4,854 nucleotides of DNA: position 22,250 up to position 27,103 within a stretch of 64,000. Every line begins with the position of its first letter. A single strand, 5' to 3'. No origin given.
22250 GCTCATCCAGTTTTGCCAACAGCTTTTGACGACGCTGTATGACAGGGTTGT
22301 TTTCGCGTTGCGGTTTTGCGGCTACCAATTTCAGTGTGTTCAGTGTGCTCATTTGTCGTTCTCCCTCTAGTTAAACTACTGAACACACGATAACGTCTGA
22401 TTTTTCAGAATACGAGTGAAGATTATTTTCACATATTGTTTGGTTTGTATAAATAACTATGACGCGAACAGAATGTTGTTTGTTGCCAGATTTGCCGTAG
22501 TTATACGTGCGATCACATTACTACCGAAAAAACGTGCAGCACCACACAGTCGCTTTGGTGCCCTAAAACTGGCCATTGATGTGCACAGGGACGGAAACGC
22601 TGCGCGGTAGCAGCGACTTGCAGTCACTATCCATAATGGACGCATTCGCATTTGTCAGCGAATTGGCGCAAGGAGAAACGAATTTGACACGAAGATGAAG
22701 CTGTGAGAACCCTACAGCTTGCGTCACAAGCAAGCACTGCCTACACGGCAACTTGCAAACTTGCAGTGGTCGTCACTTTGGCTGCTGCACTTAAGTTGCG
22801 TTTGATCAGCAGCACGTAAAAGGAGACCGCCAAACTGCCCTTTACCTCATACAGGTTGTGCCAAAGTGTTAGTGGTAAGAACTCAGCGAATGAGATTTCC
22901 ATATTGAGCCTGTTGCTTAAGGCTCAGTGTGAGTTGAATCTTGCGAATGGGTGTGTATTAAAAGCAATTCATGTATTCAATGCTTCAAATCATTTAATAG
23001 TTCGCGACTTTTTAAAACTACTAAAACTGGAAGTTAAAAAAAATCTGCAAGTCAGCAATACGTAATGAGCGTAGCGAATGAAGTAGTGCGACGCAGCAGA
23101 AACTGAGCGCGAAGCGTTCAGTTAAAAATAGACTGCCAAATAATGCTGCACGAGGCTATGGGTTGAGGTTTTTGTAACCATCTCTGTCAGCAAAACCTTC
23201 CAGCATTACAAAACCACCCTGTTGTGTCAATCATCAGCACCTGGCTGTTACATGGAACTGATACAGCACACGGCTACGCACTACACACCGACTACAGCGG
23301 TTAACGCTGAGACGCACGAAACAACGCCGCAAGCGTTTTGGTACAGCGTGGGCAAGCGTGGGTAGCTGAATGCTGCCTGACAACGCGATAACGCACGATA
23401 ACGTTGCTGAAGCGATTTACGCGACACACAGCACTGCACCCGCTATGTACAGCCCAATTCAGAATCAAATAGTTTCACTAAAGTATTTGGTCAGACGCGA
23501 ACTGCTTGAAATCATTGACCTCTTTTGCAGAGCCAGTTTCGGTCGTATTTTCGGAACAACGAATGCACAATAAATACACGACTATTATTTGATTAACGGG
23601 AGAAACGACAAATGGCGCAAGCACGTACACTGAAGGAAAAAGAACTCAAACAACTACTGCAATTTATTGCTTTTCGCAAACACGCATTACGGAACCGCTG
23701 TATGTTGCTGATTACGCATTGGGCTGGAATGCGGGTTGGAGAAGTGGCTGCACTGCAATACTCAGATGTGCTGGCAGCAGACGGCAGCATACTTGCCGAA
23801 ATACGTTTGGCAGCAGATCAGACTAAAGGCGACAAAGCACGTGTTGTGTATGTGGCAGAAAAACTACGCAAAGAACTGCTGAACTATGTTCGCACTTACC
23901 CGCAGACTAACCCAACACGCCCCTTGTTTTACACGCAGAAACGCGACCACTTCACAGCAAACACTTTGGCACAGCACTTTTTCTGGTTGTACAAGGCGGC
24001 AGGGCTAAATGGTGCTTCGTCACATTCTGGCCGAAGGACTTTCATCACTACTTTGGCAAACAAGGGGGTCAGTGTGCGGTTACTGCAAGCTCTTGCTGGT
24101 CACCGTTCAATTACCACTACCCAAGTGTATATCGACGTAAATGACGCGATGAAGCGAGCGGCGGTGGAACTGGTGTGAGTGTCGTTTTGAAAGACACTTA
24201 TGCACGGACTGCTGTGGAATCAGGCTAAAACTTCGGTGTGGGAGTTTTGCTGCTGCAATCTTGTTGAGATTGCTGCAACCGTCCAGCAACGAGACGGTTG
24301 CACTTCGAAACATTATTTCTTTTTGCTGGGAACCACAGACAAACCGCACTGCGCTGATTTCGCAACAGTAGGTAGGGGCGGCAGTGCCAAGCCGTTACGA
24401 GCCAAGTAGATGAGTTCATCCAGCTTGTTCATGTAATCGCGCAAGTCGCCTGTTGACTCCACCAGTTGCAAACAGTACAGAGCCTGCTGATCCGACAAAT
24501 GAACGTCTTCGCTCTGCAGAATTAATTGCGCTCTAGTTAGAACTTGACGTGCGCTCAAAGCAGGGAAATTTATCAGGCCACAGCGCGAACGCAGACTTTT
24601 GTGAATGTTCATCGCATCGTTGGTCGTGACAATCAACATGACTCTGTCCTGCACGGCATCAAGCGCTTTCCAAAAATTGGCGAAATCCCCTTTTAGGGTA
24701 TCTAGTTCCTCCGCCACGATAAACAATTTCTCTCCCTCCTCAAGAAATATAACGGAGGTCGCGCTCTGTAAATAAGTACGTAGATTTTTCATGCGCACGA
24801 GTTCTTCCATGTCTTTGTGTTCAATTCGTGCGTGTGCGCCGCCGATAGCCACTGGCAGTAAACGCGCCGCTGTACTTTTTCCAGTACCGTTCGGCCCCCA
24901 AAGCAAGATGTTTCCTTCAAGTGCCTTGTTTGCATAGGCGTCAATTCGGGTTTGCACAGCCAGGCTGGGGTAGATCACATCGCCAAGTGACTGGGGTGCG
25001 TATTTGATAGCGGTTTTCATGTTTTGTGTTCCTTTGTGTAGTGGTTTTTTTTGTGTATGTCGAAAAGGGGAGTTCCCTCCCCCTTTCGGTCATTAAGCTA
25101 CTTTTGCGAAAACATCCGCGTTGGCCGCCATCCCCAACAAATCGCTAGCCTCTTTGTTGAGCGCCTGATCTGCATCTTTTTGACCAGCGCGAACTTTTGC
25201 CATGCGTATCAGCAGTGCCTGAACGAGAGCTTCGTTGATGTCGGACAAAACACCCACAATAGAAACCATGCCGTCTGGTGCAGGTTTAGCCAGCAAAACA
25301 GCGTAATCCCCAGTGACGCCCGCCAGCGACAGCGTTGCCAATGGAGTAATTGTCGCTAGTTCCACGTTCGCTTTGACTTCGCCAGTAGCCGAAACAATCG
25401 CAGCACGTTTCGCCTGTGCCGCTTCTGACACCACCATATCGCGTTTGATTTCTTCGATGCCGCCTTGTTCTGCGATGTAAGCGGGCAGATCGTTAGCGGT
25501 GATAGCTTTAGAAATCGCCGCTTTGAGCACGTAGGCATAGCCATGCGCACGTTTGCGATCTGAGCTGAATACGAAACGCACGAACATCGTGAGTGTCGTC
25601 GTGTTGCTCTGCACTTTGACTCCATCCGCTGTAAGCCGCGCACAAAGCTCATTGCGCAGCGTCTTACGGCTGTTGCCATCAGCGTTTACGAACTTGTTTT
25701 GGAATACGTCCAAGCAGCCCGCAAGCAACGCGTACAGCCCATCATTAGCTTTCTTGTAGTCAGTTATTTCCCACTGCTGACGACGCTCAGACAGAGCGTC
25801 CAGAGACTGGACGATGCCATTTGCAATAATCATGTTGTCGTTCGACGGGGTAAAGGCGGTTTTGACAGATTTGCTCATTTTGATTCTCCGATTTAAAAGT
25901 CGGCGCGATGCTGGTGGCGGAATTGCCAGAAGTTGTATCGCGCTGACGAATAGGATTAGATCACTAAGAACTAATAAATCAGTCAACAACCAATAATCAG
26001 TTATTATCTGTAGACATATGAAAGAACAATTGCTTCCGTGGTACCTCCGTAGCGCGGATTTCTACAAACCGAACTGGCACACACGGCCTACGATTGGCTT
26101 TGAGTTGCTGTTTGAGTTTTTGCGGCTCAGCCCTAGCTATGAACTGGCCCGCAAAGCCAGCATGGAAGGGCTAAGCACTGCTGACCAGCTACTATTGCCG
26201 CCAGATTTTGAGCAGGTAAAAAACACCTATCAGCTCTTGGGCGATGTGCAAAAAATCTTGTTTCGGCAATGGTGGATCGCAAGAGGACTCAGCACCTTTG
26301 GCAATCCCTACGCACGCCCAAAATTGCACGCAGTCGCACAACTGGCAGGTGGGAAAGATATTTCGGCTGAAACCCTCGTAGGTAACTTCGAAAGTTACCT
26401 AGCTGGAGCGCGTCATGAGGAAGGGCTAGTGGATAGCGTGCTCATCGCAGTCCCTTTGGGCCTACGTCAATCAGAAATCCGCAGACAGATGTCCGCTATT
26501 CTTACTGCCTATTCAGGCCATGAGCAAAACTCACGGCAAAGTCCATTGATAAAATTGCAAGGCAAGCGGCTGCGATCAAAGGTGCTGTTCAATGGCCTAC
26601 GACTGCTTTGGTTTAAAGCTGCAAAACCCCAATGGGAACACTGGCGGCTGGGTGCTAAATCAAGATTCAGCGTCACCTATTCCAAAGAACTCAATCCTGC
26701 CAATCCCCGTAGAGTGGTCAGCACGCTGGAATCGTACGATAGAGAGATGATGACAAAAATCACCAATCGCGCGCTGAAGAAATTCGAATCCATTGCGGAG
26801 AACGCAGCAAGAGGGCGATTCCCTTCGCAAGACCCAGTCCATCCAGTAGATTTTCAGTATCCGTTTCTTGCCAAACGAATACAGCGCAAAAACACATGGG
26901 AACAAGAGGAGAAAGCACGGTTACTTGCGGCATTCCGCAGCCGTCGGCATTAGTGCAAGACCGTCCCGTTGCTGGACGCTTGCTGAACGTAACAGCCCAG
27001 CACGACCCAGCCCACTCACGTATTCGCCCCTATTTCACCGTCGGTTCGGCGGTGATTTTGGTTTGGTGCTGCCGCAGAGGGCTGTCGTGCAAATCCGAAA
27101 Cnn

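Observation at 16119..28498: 12.4-kb AT-rich integrative element inserted inside a coiled-coil gene; excision restores the ORF in frame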

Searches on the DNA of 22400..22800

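Call 78: search_rna_families(source=window, start=22400, end=22800, threshold=gathering, show_alignments=1)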
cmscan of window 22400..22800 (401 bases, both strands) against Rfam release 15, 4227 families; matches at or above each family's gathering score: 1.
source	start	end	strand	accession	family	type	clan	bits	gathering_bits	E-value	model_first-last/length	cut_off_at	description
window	22534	22670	+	RF01718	Polynucleobacter-1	Gene; sRNA;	-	93.5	37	5.5e-21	1-141/141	no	Polynucleobacter-1 RNA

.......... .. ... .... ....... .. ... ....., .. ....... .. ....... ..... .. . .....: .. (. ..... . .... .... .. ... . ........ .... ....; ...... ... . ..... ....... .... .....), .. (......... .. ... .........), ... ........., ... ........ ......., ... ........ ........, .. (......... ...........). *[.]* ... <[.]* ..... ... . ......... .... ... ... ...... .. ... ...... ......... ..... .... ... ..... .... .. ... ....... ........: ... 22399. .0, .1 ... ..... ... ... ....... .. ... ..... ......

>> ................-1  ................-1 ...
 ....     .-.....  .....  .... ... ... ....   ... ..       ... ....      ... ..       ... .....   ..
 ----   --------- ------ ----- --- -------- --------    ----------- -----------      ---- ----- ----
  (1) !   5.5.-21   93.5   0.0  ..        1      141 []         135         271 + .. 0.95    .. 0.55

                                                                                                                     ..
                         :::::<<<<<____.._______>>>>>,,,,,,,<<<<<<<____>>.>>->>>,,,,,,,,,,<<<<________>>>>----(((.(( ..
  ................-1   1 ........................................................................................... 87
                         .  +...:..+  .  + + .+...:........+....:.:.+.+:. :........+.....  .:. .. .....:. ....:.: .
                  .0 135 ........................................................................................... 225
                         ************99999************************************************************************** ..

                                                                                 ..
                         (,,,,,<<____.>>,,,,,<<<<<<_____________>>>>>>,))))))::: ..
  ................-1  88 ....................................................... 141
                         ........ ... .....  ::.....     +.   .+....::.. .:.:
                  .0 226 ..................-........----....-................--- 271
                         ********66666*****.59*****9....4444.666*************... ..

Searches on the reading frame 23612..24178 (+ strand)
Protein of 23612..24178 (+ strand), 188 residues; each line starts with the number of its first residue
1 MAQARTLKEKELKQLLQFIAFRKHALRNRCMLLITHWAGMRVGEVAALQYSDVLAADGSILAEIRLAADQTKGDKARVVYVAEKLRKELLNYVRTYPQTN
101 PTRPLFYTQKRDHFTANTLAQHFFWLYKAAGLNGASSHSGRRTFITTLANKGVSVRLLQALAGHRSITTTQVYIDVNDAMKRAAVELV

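Call 8: search_protein_families(library=pfam, proteins=[window:23612-24178:+], max_evalue=0.01)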
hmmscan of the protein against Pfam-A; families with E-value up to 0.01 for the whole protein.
window:23612-24178:+ (188 aa): 1 family
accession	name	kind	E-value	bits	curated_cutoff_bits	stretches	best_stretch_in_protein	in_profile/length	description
PF00589.27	Phage_integrase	-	1.7e-28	100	27.1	1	6-178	2-170/172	Phage integrase family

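Call 36: search_protein_families(library=phrogs, proteins=[window:23612-24178:+], max_evalue=0.001)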
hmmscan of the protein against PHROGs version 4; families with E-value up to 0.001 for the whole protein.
window:23612-24178:+ (188 aa): 4 families
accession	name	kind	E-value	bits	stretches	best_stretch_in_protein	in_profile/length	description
phrog_216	-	integration and excision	3.3e-41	142.3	1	3-187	52-235/301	integrase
phrog_1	-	integration and excision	8.9e-31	108.8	1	5-186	269-445/611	integrase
phrog_7685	-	integration and excision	2e-07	31.8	1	75-187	123-234/240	integrase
phrog_7269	-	integration and excision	6.7e-05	23.8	1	134-180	27-74/89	integrase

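Call 37: search_protein_families(library=ncbifam, proteins=[window:23612-24178:+], max_evalue=0.001)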
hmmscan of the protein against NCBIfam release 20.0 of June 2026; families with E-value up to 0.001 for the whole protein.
window:23612-24178:+ (188 aa): 11 families
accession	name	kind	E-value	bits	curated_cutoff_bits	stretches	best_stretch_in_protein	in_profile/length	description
NF040815.2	recomb_XerA_Arch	equivalog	1.8e-27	96.6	220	1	5-178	95-256/263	site-specific tyrosine recombinase/integron integrase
TIGR02225.1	recomb_XerD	equivalog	2.2e-23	83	329.6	1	6-178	103-276/290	site-specific tyrosine recombinase XerD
TIGR02224.1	recomb_XerC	equivalog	9.6e-23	81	335.15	1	6-179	106-280/295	tyrosine recombinase XerC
NF001399.0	PRK00283.1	subfamily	2.1e-22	79.8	279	1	5-179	112-286/300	tyrosine recombinase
NF002331.0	PRK01287.1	subfamily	2.8e-16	59.4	371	1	6-177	141-313/365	site-specific tyrosine recombinase XerC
TIGR02249.1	integrase_gron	subfamily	8.8e-13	48.3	265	2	109-179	232-303/315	integron integrase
NF003462.0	PRK05084.1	equivalog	2.3e-12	46.3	267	1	19-186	188-354/360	tyrosine recombinase XerS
NF007370.0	PRK09870.1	subfamily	2.3e-11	43.7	221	1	6-177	12-180/200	tyrosine-type DNA invertase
NF007371.0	PRK09871.1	subfamily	1.4e-09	37.8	222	1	1-179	1-177/198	tyrosine-type DNA invertase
NF040693.1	recomb_GmtY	equivalog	6.4e-08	32.3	340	0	22-131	214-329/441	gamma-mobile-trio recombinase GmtY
NF011946.0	PRK15417.1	equivalog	2e-06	27.3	435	1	99-178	237-317/337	integron integrase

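Call 45: search_protein_families(library=padloc, proteins=[window:23612-24178:+], max_evalue=0.001)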
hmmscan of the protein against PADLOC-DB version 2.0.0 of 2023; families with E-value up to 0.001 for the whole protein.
window:23612-24178:+ (188 aa): 0 families

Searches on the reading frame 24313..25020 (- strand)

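Call 8: search_protein_families(library=pfam, proteins=[window:24313-25020:-], max_evalue=0.01)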
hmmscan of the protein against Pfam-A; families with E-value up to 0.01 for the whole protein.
window:24313-25020:- (235 aa): 7 families
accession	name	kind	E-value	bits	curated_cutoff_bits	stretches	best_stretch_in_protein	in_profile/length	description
PF00004.35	AAA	-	4.7e-12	46.9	21.2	1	38-148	1-124/131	ATPase family associated with various cellular activities (AAA)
PF13177.12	DNA_pol3_delta2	-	7.5e-05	23.2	27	1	73-155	79-160/161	DNA polymerase III, delta subunit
PF05673.19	DUF815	-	0.00023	20.8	23.8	1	22-86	40-104/249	Protein of unknown function (DUF815)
PF13191.12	AAA_16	-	0.00091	20.2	32.6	1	31-70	17-62/167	AAA ATPase domain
PF13401.12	AAA_22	-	0.0016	19.2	27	0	35-55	5-25/130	AAA domain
PF07728.20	AAA_5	-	0.0032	17.9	22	0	37-59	1-23/139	AAA domain (dynein-related subfamily)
PF02463.25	SMC_N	-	0.0098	15.8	40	0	38-105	27-96/220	RecF/RecN/SMC N terminal domain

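Call 36: search_protein_families(library=phrogs, proteins=[window:24313-25020:-], max_evalue=0.001)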
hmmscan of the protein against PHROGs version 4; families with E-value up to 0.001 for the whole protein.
window:24313-25020:- (235 aa): 4 families
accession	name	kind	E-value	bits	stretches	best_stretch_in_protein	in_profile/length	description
phrog_168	-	DNA, RNA and nucleotide metabolism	2.4e-21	77.8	1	6-202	14-209/314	clamp loader of DNA polymerase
phrog_5846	-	DNA, RNA and nucleotide metabolism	3.3e-15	57.3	1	4-205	7-204/380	clamp loader of DNA polymerase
phrog_11838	-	DNA, RNA and nucleotide metabolism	1.9e-12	48.1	1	5-201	9-203/420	clamp loader of DNA polymerase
phrog_9172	-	unknown function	2.3e-05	24.4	1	22-148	93-237/509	-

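Call 37: search_protein_families(library=ncbifam, proteins=[window:24313-25020:-], max_evalue=0.001)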
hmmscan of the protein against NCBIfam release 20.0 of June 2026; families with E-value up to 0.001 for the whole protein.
window:24313-25020:- (235 aa): 45 families (the best 25 are shown)
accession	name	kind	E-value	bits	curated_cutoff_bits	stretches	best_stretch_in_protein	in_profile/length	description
TIGR02397.1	dnaX_nterm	equivalog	2.1e-17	63.5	250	2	98-209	119-228/355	DNA polymerase III subunit gamma/tau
NF003229.0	PRK04195.1-5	equivalog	1.3e-14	53.8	280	1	3-204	7-212/413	replication factor C large subunit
NF001679.0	PRK00440.1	equivalog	9.6e-13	47.9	303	1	6-201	11-206/322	replication factor C small subunit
NF011514.0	PRK14953.1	equivalog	1.6e-11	43.8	536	1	98-205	121-226/488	DNA polymerase III subunits gamma and tau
NF011522.0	PRK14961.1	equivalog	2e-11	43.4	562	1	112-210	135-231/363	DNA polymerase III subunits gamma and tau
NF003232.0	PRK04195.2-2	equivalog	2.3e-11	43.2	701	1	1-200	1-199/480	replication factor C large subunit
NF011523.0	PRK14962.1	equivalog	3.1e-11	42.7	576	1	97-207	118-226/474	DNA polymerase III subunits gamma and tau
NF011512.0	PRK14950.1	equivalog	4.9e-11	42.5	593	2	111-209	135-231/585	DNA polymerase III subunits gamma and tau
NF011526.0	PRK14965.1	equivalog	1.4e-10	40.6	670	1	98-204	121-225/578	DNA polymerase III subunits gamma and tau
NF003231.0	PRK04195.2-1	equivalog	1.9e-10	40.1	442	1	4-201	8-206/517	replication factor C large subunit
NF003233.0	PRK04195.2-3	equivalog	2.8e-10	39.6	471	1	1-204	1-205/504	replication factor C large subunit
NF009067.0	PRK12402.1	equivalog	6e-10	38.6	317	1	6-56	8-57/340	replication factor C small subunit 2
NF003234.0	PRK04195.2-4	equivalog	2.6e-09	36.5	529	1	5-202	5-213/497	replication factor C large subunit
NF004046.1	PRK05563.1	equivalog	2.6e-09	36.5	400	1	110-210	132-230/567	DNA polymerase III subunit gamma/tau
NF011525.0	PRK14964.1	equivalog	3.4e-09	36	554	1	1-57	1-57/493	DNA polymerase III subunits gamma and tau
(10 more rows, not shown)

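Call 45: search_protein_families(library=padloc, proteins=[window:24313-25020:-], max_evalue=0.001)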
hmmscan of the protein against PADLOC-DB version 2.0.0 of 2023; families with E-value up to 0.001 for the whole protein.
window:24313-25020:- (235 aa): 3 families
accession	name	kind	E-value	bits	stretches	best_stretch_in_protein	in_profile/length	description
PDLC00915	TRIP13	-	8.4e-05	20.1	0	23-59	52-87/302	TRIP13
PDLC03860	LmuB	-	0.00011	18.9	1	39-116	30-103/565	-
PDLC04140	mad8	-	0.00021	18.9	1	30-104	22-95/314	mads_8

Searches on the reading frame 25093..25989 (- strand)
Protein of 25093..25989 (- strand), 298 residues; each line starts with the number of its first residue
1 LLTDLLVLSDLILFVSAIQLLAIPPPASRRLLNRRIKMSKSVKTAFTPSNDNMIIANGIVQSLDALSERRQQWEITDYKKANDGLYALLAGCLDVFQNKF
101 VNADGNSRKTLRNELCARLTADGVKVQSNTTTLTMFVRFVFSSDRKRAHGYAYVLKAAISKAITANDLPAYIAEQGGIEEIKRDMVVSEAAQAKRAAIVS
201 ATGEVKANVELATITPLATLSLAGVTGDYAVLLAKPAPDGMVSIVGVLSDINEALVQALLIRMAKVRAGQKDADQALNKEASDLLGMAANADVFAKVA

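Call 8: search_protein_families(library=pfam, proteins=[window:25093-25989:-], max_evalue=0.01)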
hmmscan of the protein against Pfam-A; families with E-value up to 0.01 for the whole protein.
window:25093-25989:- (298 aa): 0 families

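Call 36: search_protein_families(library=phrogs, proteins=[window:25093-25989:-], max_evalue=0.001)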
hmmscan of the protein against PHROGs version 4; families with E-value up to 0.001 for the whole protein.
window:25093-25989:- (298 aa): 0 families

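Call 37: search_protein_families(library=ncbifam, proteins=[window:25093-25989:-], max_evalue=0.001)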
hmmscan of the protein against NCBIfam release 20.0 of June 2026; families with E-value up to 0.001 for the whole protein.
window:25093-25989:- (298 aa): 0 families

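Call 45: search_protein_families(library=padloc, proteins=[window:25093-25989:-], max_evalue=0.001)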
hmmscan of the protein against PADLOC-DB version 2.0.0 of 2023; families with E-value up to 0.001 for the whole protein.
window:25093-25989:- (298 aa): 0 families

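Call 58: search_solved_structures(query=window:25093-25989:-, max_evalue=1)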
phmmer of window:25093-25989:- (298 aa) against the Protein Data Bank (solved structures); distinct sequences matched with E-value up to 1: 0.

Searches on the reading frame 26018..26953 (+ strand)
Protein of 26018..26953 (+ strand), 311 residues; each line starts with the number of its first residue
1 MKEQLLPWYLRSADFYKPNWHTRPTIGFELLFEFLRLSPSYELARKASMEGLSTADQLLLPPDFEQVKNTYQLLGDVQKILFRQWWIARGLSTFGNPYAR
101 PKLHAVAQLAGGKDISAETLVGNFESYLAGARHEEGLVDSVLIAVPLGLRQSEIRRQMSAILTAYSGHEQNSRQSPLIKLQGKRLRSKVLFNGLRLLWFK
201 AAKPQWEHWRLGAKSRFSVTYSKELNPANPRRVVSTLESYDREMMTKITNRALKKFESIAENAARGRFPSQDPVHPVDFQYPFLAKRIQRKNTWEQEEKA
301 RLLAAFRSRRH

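Call 9: search_protein_families(library=pfam, proteins=[window:26018-26953:+], max_evalue=0.01)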
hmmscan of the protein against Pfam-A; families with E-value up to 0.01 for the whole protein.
window:26018-26953:+ (311 aa): 0 families

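Call 36: search_protein_families(library=phrogs, proteins=[window:26018-26953:+], max_evalue=0.001)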
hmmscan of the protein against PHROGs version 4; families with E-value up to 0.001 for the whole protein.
window:26018-26953:+ (311 aa): 0 families

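Call 37: search_protein_families(library=ncbifam, proteins=[window:26018-26953:+], max_evalue=0.001)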
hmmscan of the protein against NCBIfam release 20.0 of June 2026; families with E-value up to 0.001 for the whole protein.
window:26018-26953:+ (311 aa): 0 families

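Call 45: search_protein_families(library=padloc, proteins=[window:26018-26953:+], max_evalue=0.001)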
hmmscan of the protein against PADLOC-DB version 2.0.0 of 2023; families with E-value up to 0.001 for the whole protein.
window:26018-26953:+ (311 aa): 0 families

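Call 57: search_solved_structures(query=window:26018-26953:+, max_evalue=1)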
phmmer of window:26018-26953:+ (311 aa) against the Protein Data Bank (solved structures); distinct sequences matched with E-value up to 1: 2.
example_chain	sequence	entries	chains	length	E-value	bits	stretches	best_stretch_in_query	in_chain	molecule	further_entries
1tj6_A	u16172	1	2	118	0.52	12.9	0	180-227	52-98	Spred1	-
1xod_A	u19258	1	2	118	0.6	12.7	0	180-227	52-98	Spred1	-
